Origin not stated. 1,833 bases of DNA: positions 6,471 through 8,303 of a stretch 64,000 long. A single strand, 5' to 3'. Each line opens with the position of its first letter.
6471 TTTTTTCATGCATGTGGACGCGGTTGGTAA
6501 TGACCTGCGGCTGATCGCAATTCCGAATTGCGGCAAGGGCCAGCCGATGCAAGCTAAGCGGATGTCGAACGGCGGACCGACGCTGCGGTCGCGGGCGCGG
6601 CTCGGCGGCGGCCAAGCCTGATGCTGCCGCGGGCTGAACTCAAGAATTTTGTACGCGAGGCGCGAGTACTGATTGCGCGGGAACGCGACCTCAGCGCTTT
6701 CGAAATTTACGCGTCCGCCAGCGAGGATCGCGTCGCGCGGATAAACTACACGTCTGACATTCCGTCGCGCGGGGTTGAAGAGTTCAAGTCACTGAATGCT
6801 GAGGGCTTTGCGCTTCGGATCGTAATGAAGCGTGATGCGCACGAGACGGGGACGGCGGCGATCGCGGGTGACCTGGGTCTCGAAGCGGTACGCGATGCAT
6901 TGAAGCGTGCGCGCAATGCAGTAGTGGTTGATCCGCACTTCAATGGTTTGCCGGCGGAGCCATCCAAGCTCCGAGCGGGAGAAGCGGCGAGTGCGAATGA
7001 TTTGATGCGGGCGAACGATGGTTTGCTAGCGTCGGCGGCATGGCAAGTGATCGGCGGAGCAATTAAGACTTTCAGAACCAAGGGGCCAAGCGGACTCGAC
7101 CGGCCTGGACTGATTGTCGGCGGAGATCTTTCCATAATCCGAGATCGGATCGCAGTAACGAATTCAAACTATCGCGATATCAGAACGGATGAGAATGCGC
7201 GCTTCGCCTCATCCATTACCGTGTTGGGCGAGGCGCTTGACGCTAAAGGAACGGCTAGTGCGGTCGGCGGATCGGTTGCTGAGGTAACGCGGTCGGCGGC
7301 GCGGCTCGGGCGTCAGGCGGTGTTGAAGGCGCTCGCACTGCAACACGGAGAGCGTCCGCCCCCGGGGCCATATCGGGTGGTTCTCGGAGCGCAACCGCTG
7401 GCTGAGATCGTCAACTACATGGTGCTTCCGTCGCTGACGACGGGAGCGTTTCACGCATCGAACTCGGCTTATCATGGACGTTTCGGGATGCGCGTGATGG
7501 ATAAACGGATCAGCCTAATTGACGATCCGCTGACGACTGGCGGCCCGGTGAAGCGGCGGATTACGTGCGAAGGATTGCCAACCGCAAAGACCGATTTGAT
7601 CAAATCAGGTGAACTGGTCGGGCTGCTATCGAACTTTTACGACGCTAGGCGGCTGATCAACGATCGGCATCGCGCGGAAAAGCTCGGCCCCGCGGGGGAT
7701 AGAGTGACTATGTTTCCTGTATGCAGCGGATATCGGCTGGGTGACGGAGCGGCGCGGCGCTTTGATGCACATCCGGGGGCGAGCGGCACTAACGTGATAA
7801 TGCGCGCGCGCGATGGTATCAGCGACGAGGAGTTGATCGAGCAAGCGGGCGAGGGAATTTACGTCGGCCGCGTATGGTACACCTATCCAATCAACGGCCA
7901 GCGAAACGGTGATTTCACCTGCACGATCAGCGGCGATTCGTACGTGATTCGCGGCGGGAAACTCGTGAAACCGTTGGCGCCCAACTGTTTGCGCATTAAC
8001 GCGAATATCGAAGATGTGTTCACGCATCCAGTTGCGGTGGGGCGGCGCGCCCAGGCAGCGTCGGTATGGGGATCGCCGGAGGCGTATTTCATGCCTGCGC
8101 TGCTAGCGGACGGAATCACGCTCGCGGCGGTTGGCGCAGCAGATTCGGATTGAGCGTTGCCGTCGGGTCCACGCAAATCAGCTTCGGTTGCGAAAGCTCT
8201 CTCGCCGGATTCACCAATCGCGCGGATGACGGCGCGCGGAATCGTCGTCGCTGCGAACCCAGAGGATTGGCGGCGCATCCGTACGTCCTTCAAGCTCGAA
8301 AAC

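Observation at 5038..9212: TldD/PmbA protease pair translationally coupled to a 2OG-Fe(II) oxygenase-PqqD (RRE) fusion: candidate peptide-modification locus with no visible precursor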

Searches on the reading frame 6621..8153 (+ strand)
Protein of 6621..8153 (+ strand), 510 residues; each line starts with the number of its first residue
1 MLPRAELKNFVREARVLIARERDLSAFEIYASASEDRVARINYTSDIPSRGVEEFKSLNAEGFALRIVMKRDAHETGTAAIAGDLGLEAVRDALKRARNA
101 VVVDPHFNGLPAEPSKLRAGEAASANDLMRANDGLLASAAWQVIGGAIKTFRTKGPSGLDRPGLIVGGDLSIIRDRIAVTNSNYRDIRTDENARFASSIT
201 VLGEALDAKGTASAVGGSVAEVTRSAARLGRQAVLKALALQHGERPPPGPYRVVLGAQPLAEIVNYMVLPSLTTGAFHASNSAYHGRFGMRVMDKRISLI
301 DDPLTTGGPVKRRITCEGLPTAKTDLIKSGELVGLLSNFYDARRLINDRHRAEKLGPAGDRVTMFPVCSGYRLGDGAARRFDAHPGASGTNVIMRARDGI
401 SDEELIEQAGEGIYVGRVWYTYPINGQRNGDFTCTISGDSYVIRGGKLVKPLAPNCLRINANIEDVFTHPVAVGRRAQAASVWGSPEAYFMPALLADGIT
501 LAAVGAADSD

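Call 9: search_protein_families(library=pfam, proteins=[window:6621-8153:+], max_evalue=0.1)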
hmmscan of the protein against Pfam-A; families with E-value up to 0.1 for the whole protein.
window:6621-8153:+ (510 aa): 1 family
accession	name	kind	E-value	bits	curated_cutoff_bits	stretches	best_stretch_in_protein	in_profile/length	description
PF19289.4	PmbA_TldD_3rd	-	4e-31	108.3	22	1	249-501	2-218/220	PmbA/TldA metallopeptidase C-terminal domain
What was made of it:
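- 6621..8153 (+): PmbA/TldE-like non-catalytic partner subunit with no HExxxH. Its start overlaps the TldD stop (TGATG at 6619-6623). Pfam PmbA_TldD_3rd E 4e-31 (call 9).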

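Call 10: search_protein_families(library=ncbifam, proteins=[window:6621-8153:+], max_evalue=0.1)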
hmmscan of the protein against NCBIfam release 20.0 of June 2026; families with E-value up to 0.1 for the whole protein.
window:6621-8153:+ (510 aa): 1 family
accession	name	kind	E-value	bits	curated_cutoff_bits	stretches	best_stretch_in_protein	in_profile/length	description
NF008006.0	PRK10735.1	equivalog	0.017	13.6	513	0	226-343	223-340/481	metalloprotease TldD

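Call 54: search_solved_structures(query=window:6621-8153:+, max_evalue=0.01)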
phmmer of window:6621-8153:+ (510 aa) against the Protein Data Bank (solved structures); distinct sequences matched with E-value up to 0.01: 4.
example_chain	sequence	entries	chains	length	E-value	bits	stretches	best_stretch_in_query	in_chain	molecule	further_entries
1vpb_A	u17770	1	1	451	7.8e-05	24.7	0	375-490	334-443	putative modulator of DNA gyrase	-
3qtd_A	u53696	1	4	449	0.0002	23.4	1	221-345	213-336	PmbA protein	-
1vl4_A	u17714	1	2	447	0.00027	22.9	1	179-344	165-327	pmbA-related protein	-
6j6a_A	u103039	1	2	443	0.0089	17.9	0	252-342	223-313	Zinc-dependent protease, TldD/PmbA family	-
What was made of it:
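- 6621..8153 (+): PDB PmbA proteins match at E 8e-5 to 3e-4 (call 54).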
